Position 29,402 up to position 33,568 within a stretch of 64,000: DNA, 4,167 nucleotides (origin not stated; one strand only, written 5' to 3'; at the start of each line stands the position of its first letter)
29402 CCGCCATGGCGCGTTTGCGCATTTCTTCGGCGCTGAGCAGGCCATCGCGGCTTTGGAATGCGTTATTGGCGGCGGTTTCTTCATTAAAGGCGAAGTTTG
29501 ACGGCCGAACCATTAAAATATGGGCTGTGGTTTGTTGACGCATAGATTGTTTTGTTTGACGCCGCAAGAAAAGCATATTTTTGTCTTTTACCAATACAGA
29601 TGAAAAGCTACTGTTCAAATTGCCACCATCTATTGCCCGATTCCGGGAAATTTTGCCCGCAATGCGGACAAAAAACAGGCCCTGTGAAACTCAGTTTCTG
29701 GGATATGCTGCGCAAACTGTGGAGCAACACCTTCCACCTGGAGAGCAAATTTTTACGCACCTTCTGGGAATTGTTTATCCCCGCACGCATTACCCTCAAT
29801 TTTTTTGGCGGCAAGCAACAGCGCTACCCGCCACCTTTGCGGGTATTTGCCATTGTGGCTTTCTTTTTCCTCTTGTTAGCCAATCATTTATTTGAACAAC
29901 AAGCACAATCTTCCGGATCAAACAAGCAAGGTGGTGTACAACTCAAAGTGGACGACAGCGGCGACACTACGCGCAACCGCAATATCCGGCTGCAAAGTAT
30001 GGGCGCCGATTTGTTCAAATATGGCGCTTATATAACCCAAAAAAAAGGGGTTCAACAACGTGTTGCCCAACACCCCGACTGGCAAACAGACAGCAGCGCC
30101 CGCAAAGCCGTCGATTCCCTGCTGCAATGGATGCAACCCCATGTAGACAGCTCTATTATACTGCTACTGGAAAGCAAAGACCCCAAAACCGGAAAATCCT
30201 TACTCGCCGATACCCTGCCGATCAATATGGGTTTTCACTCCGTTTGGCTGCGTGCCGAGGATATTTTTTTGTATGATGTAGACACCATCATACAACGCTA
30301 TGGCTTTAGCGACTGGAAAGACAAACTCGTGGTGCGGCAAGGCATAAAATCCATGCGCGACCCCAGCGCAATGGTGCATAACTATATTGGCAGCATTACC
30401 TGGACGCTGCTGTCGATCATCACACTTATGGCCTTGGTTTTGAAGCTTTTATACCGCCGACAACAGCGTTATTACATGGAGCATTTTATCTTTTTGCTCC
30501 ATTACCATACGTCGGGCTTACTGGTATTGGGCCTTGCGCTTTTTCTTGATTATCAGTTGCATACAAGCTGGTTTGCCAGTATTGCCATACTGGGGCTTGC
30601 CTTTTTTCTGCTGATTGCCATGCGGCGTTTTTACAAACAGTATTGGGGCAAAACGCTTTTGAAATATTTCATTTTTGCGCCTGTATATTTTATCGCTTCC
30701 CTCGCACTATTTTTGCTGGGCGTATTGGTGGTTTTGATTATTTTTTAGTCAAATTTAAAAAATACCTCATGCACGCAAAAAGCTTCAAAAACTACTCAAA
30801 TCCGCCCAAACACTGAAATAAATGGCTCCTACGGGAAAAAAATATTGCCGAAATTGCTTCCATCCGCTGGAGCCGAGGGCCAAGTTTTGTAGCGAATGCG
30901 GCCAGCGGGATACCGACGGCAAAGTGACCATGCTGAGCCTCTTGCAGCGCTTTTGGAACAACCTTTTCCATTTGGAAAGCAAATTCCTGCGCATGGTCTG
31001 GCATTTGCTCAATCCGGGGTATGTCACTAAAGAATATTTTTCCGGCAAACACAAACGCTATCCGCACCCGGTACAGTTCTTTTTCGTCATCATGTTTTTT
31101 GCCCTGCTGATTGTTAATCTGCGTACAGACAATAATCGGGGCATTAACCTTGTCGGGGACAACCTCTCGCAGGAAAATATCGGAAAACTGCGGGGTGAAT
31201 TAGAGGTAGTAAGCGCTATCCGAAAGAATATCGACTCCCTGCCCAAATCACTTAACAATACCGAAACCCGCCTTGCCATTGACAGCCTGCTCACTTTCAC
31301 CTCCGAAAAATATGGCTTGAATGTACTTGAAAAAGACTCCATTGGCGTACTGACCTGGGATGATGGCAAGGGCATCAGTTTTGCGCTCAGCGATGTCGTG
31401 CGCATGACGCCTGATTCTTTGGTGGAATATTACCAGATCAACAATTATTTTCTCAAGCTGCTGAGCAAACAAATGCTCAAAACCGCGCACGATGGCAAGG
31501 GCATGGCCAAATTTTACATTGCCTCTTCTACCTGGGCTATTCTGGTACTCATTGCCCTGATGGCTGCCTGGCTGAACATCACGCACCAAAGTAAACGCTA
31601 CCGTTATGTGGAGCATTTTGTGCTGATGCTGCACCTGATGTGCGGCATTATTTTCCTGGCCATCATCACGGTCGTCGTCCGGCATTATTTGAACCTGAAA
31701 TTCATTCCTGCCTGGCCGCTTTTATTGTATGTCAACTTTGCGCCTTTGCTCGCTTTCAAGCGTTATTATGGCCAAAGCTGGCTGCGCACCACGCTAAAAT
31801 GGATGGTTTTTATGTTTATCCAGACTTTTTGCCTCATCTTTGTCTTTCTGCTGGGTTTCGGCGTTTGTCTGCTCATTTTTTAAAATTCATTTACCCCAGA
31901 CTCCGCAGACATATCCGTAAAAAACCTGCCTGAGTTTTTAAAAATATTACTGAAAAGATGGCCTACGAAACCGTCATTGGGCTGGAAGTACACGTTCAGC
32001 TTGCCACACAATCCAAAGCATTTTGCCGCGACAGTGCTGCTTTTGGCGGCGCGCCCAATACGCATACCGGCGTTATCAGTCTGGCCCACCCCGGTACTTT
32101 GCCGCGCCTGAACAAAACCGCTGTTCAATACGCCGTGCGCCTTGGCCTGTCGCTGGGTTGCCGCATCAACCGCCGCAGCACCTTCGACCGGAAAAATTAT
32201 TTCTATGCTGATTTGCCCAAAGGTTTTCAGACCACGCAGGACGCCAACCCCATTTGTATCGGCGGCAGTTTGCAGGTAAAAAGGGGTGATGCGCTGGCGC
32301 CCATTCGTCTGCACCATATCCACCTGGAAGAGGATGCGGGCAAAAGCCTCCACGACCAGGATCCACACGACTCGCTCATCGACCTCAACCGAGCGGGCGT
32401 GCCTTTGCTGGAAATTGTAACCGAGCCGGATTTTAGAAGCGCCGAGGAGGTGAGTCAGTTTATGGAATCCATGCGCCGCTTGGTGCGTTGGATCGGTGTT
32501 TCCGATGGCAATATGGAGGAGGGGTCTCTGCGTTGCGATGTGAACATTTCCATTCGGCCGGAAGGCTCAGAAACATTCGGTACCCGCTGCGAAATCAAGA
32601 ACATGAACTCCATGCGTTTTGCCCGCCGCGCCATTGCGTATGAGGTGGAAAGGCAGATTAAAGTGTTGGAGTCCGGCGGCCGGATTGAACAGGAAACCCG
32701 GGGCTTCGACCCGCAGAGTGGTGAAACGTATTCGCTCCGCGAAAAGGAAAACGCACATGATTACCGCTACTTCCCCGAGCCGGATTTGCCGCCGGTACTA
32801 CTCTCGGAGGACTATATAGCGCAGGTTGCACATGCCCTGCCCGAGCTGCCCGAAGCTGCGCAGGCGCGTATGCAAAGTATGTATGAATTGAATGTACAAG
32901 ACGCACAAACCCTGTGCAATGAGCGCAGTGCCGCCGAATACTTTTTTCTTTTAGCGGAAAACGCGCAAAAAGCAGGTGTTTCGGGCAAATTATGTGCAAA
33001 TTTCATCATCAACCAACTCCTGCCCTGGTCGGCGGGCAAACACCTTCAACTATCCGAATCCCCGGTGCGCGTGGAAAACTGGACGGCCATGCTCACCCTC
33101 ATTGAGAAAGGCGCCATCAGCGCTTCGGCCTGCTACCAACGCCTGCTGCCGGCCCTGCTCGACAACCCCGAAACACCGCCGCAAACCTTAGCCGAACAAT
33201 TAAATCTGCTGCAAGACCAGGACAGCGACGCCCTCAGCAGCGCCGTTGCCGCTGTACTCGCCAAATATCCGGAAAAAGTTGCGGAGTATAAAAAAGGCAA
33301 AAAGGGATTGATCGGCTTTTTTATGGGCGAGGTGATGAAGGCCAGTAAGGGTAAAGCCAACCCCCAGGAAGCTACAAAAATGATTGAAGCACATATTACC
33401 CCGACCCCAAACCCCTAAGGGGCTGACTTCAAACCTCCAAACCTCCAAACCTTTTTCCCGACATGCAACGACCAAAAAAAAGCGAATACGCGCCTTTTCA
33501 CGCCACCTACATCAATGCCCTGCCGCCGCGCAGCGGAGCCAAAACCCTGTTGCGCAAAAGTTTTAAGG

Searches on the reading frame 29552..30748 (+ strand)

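Call 35: search_protein_families(library=pfam, proteins=[window:29552-30748:+], max_evalue=0.00001)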
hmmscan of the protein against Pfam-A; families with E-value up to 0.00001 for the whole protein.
window:29552-30748:+ (398 aa): 1 family
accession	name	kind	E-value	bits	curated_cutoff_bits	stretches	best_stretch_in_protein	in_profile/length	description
PF12412.13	DUF3667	-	1.8e-12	47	27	1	64-106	1-44/45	Protein of unknown function (DUF3667)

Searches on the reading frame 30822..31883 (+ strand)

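Call 35: search_protein_families(library=pfam, proteins=[window:30822-31883:+], max_evalue=0.00001)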
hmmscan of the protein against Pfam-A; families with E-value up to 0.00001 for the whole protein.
window:30822-31883:+ (353 aa): 1 family
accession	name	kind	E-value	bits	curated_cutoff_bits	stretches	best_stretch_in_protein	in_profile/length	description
PF12412.13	DUF3667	-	2.5e-14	53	27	1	52-94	1-44/45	Protein of unknown function (DUF3667)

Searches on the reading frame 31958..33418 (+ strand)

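Call 35: search_protein_families(library=pfam, proteins=[window:31958-33418:+], max_evalue=0.00001)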
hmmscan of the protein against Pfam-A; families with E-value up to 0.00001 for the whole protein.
window:31958-33418:+ (486 aa): 2 families
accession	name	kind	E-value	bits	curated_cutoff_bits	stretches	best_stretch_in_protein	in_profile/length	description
PF02934.20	GatB_N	-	7e-119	396.5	23.4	1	5-287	1-276/277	GatB/GatE catalytic domain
PF02637.23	GatB_Yqey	-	1.2e-31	110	27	1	334-479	4-147/148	GatB domain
